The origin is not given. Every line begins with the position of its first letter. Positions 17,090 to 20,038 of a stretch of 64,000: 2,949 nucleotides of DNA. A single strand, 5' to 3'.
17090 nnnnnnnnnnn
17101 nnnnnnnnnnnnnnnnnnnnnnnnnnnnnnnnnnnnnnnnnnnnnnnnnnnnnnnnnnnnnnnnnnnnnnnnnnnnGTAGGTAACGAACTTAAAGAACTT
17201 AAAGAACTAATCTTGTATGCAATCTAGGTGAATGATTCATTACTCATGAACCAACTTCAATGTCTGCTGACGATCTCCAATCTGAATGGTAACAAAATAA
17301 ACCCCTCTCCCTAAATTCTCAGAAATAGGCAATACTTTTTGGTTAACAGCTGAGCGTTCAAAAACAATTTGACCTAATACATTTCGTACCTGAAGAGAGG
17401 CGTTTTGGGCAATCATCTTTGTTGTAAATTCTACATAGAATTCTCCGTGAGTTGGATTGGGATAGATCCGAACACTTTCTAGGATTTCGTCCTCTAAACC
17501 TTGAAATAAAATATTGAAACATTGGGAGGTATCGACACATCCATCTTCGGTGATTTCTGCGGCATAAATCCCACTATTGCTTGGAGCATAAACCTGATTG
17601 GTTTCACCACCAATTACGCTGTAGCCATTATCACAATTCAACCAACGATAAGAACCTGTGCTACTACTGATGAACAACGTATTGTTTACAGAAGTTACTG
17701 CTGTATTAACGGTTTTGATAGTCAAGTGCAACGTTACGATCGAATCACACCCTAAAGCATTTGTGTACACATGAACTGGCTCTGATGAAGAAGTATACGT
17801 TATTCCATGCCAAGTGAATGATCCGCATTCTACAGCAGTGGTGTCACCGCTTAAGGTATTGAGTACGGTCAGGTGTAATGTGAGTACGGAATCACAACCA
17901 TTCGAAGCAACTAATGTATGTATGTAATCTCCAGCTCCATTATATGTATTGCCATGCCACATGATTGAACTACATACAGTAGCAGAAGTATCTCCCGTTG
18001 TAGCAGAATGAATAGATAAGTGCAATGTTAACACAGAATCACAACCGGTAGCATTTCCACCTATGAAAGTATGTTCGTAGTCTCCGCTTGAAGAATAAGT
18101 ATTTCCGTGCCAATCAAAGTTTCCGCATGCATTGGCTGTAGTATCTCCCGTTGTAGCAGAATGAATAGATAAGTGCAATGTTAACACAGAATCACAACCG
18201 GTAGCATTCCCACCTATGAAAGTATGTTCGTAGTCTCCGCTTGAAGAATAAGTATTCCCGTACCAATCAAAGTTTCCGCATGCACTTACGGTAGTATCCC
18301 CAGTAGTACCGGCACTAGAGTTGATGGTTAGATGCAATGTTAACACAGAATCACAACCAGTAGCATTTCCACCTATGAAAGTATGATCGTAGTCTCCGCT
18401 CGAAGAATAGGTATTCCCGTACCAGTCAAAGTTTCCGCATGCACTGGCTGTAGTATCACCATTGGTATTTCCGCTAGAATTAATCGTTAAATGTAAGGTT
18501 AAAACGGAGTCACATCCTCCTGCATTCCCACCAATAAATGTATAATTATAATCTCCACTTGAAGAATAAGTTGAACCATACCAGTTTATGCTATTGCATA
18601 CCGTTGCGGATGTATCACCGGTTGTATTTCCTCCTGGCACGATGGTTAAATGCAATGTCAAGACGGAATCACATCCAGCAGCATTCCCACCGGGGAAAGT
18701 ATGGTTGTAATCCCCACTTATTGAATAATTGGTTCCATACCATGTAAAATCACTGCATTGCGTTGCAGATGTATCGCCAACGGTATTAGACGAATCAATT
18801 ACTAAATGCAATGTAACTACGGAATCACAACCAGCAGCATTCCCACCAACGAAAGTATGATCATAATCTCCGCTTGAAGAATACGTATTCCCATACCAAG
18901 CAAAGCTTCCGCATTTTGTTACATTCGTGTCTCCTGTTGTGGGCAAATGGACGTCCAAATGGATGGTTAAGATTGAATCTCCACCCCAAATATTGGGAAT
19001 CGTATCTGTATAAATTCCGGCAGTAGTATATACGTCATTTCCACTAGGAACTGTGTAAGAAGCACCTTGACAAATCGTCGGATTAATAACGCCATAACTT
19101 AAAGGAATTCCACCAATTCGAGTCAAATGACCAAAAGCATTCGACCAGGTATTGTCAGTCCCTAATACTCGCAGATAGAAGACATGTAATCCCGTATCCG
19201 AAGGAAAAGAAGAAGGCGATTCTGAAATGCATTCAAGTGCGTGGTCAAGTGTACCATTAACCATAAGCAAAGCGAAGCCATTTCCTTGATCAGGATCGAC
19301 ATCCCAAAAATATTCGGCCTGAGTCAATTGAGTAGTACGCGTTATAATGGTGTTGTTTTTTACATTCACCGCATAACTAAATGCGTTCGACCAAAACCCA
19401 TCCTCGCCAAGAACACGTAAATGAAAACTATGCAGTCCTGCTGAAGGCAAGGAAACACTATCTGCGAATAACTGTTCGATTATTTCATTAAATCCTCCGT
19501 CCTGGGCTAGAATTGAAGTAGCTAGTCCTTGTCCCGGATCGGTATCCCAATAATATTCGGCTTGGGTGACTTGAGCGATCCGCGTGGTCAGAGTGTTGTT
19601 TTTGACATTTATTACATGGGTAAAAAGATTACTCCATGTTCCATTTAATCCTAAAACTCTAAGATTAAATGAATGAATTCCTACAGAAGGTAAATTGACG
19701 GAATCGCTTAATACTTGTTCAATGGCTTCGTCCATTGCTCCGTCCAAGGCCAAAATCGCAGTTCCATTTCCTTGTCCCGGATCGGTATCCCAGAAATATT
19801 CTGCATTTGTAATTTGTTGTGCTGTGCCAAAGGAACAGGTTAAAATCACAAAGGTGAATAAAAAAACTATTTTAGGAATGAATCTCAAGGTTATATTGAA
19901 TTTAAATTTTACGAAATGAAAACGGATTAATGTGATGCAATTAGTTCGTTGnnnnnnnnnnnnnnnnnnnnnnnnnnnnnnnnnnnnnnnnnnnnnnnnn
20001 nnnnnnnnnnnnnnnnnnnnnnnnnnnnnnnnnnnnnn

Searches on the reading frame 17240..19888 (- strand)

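Call 60: search_protein_families(library=pfam, proteins=[window:17240-19888:-], max_evalue=0.0001)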
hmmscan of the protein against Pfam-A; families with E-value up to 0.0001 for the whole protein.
window:17240-19888:- (882 aa): 1 family
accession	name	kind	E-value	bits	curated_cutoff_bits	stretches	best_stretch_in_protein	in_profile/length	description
PF18962.6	Por_Secre_tail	-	2.1e-11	44.4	27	1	808-879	1-73/75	Secretion system C-terminal sorting domain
